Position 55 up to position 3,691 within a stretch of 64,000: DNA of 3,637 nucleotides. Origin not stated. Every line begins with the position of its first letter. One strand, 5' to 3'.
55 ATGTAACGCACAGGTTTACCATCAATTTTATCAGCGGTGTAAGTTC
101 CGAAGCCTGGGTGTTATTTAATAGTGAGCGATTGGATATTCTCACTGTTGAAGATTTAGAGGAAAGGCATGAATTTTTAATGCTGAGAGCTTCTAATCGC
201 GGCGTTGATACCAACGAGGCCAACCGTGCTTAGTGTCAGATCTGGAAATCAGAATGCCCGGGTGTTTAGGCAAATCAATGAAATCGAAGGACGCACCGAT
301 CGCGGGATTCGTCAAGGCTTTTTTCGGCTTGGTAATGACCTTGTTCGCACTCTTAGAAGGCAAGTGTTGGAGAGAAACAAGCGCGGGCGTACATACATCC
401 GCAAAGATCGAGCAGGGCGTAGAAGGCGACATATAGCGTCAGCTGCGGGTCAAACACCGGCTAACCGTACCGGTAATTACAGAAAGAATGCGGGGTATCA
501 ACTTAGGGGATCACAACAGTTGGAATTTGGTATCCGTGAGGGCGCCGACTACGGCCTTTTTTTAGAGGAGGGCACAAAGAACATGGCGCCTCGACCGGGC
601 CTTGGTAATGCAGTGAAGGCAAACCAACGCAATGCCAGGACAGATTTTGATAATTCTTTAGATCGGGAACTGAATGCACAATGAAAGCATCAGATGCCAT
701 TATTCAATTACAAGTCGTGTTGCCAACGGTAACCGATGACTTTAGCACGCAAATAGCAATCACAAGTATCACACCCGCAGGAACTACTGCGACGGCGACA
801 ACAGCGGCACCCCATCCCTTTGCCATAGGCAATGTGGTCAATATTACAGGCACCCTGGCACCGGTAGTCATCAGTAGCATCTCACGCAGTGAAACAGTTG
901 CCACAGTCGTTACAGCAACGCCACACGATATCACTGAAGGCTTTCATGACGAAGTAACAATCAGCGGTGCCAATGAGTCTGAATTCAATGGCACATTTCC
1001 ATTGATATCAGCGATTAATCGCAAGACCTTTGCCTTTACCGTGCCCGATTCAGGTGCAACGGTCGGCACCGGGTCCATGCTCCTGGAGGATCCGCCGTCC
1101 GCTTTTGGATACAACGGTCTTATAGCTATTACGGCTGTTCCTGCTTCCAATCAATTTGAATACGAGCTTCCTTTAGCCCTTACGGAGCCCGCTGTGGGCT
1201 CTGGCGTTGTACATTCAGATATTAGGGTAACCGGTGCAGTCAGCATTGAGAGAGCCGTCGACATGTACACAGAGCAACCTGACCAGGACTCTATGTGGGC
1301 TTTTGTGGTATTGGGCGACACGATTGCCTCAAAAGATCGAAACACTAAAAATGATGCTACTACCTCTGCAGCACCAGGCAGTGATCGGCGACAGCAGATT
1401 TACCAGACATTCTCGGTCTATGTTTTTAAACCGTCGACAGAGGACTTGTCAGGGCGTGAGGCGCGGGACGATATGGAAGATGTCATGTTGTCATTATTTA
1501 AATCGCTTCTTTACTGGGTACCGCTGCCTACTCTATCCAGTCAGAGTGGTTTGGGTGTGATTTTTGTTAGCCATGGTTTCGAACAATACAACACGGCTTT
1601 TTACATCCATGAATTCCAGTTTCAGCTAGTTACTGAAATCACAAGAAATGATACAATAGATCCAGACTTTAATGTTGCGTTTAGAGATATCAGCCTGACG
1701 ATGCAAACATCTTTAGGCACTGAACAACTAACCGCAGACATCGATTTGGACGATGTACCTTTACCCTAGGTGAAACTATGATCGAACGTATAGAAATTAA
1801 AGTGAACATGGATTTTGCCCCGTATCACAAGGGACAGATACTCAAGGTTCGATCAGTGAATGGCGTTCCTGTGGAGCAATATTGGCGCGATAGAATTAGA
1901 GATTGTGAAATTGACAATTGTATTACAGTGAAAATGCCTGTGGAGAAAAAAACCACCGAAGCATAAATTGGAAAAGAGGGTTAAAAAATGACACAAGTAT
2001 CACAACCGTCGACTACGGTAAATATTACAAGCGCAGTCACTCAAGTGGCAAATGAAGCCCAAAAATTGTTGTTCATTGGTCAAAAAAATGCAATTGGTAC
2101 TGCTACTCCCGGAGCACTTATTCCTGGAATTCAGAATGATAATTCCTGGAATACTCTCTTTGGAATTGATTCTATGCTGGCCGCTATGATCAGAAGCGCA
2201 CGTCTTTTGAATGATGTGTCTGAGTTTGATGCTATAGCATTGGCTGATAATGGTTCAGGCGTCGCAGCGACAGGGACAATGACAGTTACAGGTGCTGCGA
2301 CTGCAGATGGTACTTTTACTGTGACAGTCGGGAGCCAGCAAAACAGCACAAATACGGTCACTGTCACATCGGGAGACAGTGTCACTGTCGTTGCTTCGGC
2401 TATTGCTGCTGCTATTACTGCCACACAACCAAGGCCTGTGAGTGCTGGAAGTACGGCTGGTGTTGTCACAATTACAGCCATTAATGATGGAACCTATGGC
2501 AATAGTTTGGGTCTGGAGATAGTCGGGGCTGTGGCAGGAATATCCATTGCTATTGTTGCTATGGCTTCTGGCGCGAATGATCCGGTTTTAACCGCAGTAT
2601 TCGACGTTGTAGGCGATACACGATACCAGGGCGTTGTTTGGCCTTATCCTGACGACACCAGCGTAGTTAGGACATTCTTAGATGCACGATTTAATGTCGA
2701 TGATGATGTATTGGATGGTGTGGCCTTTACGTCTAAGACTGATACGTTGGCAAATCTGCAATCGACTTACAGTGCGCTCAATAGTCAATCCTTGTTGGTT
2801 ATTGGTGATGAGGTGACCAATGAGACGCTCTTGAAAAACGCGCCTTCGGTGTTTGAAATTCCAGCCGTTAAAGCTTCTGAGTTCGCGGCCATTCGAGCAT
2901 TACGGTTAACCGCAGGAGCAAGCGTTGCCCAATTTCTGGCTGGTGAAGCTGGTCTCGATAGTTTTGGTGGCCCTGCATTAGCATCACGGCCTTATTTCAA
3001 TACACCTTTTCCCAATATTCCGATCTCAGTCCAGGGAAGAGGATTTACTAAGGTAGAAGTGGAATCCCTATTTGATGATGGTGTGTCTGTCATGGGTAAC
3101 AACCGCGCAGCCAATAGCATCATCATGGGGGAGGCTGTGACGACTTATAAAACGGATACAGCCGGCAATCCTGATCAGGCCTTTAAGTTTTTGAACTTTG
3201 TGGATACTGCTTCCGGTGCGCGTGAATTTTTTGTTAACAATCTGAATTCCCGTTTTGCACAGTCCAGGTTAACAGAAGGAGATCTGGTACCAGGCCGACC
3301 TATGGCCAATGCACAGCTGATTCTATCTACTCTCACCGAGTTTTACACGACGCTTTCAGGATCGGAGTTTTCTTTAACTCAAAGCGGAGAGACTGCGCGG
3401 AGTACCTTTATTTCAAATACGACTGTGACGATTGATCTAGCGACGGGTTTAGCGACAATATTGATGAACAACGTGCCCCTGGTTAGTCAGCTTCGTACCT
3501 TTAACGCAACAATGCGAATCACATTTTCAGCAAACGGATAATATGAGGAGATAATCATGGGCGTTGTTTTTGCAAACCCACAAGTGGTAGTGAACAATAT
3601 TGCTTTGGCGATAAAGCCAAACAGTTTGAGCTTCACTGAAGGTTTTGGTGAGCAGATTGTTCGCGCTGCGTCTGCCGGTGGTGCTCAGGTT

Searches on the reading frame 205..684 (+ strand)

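Call 13: search_protein_families(library=phrogs, proteins=[window:205-684:+], max_evalue=0.001)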
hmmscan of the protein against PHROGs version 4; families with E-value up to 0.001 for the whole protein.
window:205-684:+ (159 aa): 1 family
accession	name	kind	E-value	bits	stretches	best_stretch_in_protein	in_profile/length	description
phrog_5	-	connector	5.3e-09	37.3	1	78-157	135-210/239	tail completion or Neck1 protein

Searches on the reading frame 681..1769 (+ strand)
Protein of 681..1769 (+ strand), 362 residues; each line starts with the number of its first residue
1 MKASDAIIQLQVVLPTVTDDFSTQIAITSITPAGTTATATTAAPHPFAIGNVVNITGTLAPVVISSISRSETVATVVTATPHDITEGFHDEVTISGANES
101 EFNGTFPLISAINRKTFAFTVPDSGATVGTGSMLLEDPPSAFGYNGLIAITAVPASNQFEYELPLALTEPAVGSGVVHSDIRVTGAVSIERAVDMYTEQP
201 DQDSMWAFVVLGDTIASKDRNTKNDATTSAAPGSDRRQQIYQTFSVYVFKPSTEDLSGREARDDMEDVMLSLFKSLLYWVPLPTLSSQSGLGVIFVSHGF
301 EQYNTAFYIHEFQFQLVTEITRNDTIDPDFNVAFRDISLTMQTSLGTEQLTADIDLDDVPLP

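Call 13: search_protein_families(library=phrogs, proteins=[window:681-1769:+], max_evalue=0.001)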
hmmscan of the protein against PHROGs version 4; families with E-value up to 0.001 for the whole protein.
window:681-1769:+ (362 aa): 4 families
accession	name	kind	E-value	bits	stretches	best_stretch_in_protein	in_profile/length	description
phrog_9998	-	unknown function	6.6e-10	39.8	1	64-133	43-110/401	-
phrog_209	-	head and packaging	2e-08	35.3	1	187-327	25-150/163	portal protein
phrog_701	-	head and packaging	2.8e-06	24.2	1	70-135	956-1019/6136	virion structural protein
phrog_5838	-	head and packaging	7.6e-05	21.6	1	59-128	375-444/1106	virion structural protein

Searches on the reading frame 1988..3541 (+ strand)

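Call 13: search_protein_families(library=phrogs, proteins=[window:1988-3541:+], max_evalue=0.001)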
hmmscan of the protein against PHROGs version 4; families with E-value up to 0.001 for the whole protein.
window:1988-3541:+ (517 aa): 2 families
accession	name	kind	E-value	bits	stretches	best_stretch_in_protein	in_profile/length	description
phrog_165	-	tail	1.1e-59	203.3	1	11-509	21-489/493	tail sheath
phrog_5292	-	tail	8.5e-15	56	1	8-117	17-124/129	tail sheath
